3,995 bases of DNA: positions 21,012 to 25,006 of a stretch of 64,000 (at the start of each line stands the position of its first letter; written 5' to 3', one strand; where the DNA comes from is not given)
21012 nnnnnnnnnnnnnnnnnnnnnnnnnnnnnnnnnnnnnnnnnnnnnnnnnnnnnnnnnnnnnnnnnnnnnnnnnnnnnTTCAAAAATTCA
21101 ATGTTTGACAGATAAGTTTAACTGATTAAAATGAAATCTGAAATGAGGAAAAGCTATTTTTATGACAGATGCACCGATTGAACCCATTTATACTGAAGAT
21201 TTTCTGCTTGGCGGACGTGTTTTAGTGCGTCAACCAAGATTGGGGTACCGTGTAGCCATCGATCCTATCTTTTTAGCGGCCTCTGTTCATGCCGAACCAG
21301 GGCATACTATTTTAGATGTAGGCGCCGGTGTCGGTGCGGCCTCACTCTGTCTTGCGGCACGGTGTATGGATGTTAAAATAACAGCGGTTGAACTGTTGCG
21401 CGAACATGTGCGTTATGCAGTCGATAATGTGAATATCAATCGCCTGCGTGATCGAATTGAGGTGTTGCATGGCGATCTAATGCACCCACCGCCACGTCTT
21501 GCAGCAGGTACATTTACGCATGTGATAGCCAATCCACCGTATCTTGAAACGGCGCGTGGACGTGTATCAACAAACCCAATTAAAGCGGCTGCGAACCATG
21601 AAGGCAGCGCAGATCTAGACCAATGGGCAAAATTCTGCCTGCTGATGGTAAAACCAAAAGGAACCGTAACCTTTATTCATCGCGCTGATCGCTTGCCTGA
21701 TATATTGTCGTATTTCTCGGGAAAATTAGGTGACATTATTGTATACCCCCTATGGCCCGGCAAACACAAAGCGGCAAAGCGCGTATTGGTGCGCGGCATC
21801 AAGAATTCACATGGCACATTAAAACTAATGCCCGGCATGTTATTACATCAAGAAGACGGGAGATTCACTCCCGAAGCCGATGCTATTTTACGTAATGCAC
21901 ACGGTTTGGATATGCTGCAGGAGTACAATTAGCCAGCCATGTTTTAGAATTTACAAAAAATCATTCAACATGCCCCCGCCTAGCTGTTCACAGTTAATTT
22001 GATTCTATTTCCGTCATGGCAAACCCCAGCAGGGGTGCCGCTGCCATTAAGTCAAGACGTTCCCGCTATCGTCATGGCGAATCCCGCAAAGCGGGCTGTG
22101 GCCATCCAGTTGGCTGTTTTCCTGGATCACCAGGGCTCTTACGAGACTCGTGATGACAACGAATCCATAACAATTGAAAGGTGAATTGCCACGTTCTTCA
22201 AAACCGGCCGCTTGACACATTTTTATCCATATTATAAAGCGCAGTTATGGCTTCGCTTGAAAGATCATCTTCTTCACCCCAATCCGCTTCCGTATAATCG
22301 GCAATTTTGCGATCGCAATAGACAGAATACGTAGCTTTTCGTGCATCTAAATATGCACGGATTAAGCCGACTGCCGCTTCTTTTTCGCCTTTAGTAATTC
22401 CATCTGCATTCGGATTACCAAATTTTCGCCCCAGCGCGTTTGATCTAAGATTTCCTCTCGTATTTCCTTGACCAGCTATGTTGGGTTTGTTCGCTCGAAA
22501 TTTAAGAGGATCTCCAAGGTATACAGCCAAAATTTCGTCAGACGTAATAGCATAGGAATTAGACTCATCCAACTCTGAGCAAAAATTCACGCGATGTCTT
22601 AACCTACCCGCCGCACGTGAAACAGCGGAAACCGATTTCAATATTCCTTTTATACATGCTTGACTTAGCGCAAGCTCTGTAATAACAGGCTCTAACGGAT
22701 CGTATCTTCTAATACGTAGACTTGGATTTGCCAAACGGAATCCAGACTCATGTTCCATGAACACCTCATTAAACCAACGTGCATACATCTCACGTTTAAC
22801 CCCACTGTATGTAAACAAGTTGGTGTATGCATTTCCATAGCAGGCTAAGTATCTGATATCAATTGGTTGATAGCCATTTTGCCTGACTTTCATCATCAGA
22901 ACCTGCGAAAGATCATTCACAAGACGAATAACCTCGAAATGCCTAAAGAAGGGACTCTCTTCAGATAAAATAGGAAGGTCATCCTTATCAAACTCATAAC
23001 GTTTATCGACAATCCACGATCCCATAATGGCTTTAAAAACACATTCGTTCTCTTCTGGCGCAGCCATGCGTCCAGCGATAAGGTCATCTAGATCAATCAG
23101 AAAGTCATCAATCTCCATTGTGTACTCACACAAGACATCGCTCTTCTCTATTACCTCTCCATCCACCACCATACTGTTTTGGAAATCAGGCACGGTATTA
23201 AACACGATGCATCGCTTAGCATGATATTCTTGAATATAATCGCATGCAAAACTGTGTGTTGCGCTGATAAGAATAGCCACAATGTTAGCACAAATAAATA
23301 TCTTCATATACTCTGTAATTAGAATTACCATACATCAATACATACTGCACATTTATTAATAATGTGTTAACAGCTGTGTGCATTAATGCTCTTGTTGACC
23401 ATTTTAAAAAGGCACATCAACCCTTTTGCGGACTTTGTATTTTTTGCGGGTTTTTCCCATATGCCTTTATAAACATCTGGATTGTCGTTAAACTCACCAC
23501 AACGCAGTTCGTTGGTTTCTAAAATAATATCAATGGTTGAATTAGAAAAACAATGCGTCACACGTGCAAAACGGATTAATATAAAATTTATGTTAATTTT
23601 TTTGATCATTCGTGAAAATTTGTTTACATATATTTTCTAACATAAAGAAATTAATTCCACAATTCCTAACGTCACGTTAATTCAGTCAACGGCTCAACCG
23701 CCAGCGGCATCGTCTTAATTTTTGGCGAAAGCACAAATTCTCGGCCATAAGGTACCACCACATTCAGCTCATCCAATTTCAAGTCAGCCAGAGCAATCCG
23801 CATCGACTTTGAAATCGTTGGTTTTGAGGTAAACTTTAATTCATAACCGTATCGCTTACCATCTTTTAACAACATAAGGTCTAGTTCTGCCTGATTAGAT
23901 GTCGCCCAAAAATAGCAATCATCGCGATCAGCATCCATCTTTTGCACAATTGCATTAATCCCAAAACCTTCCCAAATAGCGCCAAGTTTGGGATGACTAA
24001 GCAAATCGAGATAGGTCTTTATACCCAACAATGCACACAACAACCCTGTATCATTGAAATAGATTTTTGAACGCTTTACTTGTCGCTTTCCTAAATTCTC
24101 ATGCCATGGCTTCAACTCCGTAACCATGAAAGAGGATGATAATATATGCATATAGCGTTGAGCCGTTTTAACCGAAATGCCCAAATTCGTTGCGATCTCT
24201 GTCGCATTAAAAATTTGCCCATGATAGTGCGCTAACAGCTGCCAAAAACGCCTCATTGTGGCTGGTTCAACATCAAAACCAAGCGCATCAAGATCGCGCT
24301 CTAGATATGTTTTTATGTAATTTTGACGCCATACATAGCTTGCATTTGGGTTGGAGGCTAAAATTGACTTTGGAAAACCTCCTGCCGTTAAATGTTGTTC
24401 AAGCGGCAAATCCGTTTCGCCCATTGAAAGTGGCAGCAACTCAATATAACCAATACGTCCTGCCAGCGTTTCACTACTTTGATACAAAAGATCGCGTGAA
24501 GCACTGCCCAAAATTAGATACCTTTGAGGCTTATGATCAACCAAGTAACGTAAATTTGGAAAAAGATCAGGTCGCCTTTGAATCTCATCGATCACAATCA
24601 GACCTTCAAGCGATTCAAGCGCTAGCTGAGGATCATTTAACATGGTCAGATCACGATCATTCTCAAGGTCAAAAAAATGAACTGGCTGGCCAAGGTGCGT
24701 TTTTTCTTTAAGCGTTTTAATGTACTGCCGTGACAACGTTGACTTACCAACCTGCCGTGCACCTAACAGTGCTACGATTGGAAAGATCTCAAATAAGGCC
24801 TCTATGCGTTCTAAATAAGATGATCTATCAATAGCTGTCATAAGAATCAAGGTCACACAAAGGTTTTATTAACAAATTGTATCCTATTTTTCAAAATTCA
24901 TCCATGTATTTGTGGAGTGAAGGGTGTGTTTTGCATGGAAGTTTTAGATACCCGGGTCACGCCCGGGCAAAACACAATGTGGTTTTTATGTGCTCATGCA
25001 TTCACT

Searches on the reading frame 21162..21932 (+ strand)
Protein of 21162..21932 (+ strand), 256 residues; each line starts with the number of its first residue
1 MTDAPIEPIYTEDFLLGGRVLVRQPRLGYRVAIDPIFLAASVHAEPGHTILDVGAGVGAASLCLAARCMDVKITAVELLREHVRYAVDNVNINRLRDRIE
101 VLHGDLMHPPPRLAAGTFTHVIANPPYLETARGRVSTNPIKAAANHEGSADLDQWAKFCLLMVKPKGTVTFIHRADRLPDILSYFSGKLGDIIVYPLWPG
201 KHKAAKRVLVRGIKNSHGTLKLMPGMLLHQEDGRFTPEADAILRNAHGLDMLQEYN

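Call 30: search_protein_families(library=pfam, proteins=[window:21162-21932:+], max_evalue=0.001)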
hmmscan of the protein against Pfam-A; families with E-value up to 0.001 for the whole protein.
window:21162-21932:+ (256 aa): 6 families
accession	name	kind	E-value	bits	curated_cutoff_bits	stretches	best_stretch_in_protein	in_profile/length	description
PF05175.20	MTS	-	4.7e-10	39.8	23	1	37-145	22-128/170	Methyltransferase small domain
PF02475.24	TRM5-TYW2_MTfase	-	1.6e-07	31.8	28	1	43-109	33-99/164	TRM5/TYW2 methyltransferase domain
PF13649.12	Methyltransf_25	-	7.1e-07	30.3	27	1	50-124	1-71/97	Methyltransferase domain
PF02353.26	CMAS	-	0.00011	22.1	27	1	42-103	58-118/273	Mycolic acid cyclopropane synthetase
PF06325.19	PrmA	-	0.00022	21.2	22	1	44-124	159-233/296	Ribosomal protein L11 methyltransferase (PrmA)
PF08241.18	Methyltransf_11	-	0.00023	22.2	21.2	1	51-124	1-67/95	Methyltransferase domain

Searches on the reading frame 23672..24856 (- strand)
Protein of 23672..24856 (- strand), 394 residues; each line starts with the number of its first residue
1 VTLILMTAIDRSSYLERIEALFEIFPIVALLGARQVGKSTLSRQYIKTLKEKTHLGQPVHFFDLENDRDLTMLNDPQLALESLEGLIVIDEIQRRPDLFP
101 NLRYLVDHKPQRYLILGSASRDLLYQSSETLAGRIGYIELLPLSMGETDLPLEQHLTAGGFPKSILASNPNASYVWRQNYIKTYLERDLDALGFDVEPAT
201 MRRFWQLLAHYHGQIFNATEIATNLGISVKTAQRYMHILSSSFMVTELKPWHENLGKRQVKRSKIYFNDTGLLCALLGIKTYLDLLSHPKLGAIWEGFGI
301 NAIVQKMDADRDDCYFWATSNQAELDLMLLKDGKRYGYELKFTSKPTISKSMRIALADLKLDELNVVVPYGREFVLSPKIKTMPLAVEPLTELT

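Call 30: search_protein_families(library=pfam, proteins=[window:23672-24856:-], max_evalue=0.001)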
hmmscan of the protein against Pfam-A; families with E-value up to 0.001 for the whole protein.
window:23672-24856:- (394 aa): 4 families
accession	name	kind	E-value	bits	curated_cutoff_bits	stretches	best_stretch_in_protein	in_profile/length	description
PF13635.12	DUF4143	-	4.3e-42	144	28.1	1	186-342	1-159/160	Domain of unknown function (DUF4143)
PF13173.12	AAA_14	-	1.3e-26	93.5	27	1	26-147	3-127/129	AAA domain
PF08279.18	HTH_11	-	0.00015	22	25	0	206-243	7-43/55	HTH domain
PF13401.12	AAA_22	-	0.00051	20.8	27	0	27-69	7-46/130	AAA domain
